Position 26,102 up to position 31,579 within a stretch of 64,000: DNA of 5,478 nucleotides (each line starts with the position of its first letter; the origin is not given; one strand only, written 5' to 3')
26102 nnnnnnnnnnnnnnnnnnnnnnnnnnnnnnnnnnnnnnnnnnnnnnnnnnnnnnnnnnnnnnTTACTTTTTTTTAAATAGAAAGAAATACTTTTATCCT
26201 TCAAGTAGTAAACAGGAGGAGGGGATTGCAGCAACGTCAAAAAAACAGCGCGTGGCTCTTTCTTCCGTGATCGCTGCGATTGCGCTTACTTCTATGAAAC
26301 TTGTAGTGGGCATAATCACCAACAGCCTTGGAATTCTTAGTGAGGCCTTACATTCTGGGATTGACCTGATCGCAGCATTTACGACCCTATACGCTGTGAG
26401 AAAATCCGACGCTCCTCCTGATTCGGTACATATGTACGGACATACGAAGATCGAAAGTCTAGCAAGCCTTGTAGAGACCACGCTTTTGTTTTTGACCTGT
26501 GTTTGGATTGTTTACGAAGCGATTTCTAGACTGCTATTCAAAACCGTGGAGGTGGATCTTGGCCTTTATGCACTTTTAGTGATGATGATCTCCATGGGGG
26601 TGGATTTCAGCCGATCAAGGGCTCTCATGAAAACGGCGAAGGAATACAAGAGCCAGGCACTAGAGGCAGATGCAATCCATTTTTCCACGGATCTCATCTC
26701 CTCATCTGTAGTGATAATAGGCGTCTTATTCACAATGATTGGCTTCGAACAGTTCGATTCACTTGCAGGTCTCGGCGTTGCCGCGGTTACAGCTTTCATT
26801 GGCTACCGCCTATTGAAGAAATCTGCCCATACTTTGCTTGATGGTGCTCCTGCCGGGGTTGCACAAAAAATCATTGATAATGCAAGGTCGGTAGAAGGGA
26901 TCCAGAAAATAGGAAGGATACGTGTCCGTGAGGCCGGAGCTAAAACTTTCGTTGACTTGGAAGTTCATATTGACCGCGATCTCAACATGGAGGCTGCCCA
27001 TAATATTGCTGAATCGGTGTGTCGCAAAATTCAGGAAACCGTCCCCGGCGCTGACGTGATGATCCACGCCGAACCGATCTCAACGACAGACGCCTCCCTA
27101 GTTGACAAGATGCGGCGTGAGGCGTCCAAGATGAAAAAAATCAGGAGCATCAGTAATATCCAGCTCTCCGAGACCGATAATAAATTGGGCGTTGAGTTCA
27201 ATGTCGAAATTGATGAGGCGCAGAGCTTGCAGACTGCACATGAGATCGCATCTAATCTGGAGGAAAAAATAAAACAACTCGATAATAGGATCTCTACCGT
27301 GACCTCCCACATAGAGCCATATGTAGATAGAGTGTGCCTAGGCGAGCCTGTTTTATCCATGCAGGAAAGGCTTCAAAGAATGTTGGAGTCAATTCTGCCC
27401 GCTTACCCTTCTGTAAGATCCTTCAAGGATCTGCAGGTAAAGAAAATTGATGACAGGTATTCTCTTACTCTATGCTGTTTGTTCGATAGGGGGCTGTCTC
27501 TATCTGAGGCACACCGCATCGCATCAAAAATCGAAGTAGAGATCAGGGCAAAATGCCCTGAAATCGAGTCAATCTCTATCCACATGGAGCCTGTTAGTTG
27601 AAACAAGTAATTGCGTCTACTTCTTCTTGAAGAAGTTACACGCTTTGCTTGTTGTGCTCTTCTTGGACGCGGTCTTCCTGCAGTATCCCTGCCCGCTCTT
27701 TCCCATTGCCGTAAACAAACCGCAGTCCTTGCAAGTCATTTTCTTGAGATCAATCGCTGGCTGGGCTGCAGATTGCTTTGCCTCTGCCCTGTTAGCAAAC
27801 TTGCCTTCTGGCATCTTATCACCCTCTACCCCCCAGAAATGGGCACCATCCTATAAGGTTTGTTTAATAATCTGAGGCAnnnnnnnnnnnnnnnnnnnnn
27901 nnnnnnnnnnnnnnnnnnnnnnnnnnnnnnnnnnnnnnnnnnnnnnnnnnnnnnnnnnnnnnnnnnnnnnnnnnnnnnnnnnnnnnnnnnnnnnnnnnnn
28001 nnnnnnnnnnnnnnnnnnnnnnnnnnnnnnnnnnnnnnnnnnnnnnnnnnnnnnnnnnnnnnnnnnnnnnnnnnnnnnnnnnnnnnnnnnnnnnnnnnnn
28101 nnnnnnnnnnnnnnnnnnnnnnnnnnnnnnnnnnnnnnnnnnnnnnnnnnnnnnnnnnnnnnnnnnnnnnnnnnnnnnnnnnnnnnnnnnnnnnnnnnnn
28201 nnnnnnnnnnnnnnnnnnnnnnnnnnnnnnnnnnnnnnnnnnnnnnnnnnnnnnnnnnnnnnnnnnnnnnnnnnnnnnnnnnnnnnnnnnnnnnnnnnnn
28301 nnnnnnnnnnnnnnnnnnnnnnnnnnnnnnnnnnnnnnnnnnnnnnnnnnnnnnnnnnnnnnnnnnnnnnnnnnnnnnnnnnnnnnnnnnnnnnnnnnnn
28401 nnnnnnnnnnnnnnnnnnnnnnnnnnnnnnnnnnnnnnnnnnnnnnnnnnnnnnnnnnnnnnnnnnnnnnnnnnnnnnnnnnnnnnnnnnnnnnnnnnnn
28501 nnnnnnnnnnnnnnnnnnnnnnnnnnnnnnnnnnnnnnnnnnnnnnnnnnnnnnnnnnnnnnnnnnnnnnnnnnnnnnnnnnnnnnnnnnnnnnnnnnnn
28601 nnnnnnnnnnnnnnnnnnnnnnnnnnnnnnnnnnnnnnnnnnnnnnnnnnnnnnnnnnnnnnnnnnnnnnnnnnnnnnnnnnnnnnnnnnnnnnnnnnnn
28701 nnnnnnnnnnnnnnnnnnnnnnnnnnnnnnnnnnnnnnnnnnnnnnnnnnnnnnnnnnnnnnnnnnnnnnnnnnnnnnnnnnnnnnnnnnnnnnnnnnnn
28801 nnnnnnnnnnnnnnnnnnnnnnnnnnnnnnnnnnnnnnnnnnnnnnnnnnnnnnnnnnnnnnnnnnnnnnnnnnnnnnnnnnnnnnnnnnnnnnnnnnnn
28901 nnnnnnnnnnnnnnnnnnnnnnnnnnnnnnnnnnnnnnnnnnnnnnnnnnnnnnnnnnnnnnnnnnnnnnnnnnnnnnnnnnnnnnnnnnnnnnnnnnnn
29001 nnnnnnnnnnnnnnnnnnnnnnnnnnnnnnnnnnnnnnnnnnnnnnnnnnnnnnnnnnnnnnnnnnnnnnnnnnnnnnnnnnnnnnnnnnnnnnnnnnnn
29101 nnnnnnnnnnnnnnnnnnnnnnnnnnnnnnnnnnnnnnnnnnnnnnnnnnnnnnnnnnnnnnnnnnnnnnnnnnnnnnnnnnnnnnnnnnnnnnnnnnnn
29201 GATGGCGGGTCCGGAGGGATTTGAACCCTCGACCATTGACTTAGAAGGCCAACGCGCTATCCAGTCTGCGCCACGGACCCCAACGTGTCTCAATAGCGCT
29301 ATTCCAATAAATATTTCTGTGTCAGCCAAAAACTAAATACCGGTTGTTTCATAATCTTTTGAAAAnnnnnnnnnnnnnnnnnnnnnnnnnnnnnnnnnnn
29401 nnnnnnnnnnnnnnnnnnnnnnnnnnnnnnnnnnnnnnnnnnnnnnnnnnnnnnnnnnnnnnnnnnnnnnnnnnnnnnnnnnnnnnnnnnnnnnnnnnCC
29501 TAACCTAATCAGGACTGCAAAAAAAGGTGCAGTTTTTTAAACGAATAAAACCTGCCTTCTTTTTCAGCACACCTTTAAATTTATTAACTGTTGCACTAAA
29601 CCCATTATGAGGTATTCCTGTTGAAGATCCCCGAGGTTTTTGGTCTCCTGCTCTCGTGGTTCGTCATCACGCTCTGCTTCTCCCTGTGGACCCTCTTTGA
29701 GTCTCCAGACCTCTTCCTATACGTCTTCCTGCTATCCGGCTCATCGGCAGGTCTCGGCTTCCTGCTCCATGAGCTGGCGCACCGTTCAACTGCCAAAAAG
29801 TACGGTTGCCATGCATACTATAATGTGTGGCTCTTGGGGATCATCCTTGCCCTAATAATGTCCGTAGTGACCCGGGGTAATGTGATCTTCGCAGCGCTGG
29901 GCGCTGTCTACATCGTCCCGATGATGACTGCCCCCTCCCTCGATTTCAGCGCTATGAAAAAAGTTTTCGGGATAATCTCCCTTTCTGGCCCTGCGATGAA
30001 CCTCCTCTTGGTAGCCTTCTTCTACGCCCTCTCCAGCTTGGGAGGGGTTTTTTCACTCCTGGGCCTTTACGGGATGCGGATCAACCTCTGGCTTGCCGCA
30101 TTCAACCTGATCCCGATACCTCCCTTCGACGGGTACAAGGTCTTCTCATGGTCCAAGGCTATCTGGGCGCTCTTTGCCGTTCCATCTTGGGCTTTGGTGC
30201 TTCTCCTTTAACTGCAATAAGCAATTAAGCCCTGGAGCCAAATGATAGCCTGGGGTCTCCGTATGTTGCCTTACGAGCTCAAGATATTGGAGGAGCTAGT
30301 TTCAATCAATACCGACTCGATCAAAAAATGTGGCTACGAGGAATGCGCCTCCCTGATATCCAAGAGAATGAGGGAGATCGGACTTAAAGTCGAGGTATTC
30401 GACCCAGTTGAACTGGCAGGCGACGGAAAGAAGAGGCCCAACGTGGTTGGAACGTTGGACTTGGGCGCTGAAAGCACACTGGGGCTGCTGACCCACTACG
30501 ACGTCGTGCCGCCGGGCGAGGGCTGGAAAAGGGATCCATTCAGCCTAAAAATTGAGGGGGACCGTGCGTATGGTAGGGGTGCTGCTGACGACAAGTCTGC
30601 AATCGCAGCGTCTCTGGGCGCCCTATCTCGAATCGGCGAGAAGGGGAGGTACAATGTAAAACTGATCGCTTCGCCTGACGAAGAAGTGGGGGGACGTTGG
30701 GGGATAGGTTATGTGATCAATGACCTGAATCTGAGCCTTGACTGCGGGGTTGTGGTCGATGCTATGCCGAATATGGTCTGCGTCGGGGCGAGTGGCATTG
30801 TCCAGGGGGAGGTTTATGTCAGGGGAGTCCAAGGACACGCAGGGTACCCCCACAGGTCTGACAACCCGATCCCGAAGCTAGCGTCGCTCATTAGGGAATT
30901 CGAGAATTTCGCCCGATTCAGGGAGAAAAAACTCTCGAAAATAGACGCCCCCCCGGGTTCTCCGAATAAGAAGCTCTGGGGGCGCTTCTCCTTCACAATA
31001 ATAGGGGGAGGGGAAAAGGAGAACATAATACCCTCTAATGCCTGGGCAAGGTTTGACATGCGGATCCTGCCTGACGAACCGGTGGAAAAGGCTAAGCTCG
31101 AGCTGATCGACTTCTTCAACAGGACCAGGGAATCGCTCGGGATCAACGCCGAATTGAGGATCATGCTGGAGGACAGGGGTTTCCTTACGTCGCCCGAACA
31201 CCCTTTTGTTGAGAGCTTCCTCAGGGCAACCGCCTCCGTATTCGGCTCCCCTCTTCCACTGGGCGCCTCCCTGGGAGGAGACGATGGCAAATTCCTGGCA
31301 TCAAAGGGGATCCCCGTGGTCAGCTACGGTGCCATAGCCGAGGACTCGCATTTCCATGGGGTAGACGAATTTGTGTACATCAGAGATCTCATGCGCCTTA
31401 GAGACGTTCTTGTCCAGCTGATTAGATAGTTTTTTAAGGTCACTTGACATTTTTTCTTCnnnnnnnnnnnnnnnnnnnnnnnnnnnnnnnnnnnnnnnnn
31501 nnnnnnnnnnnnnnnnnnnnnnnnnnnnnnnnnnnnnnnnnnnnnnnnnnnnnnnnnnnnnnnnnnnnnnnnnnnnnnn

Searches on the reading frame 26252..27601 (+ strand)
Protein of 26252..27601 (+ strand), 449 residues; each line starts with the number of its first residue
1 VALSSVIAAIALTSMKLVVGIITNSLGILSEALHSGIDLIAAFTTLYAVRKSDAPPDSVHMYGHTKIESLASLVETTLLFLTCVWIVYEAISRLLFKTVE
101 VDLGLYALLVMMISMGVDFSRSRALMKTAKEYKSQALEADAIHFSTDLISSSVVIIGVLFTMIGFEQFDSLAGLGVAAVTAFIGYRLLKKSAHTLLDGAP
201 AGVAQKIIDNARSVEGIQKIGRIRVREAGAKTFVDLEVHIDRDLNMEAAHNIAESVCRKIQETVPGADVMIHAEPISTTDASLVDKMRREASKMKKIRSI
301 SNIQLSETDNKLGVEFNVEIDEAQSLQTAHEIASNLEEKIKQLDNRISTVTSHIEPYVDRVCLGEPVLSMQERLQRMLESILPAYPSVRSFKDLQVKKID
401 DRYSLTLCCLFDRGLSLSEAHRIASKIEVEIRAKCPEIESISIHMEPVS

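Call 55: search_protein_families(library=pfam, proteins=[window:26252-27601:+], max_evalue=0.0001)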
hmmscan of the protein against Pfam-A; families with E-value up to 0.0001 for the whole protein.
window:26252-27601:+ (449 aa): 2 families
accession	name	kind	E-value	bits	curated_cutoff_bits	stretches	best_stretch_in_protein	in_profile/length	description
PF16916.11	ZT_dimer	-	1.1e-42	144.3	26.7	3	205-275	7-77/78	Dimerisation domain of Zinc Transporter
PF01545.26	Cation_efflux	-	1.6e-42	146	26.6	1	4-196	3-198/198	Cation efflux family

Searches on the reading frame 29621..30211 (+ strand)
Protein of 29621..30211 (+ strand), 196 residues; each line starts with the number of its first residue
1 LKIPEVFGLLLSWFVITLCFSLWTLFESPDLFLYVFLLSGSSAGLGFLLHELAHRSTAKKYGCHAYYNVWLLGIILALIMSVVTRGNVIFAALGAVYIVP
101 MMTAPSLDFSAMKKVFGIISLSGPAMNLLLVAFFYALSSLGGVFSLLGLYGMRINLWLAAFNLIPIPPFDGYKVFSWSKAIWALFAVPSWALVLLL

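Call 49: search_protein_families(library=pfam, proteins=[window:29621-30211:+], max_evalue=0.0001)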
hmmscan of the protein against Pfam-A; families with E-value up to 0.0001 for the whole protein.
window:29621-30211:+ (196 aa): 1 family
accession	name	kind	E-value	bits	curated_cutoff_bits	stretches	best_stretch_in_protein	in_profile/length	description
PF02163.28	Peptidase_M50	-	3.1e-09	36.9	27.2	0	144-175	160-190/221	Peptidase family M50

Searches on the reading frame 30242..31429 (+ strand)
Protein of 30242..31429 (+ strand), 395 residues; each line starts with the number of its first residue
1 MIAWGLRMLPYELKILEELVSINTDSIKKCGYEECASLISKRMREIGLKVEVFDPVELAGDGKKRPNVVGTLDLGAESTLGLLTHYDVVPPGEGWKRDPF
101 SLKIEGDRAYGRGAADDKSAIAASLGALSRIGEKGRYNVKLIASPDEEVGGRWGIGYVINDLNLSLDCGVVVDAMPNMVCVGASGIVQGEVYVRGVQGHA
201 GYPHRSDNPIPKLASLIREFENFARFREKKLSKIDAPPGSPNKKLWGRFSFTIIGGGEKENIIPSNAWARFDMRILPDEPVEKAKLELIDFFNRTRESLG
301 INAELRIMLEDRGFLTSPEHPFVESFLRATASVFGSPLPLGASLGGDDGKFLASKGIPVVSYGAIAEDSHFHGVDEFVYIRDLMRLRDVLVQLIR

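Call 49: search_protein_families(library=pfam, proteins=[window:30242-31429:+], max_evalue=0.0001)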
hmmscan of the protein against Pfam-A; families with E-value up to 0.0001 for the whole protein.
window:30242-31429:+ (395 aa): 2 families
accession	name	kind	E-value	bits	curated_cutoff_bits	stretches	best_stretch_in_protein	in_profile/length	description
PF01546.33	Peptidase_M20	-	3.2e-29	102.8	24.6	1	82-394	2-204/206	Peptidase family M20/M25/M40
PF07687.19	M20_dimer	-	2.9e-16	59.8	21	1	182-293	2-100/107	Peptidase dimerisation domain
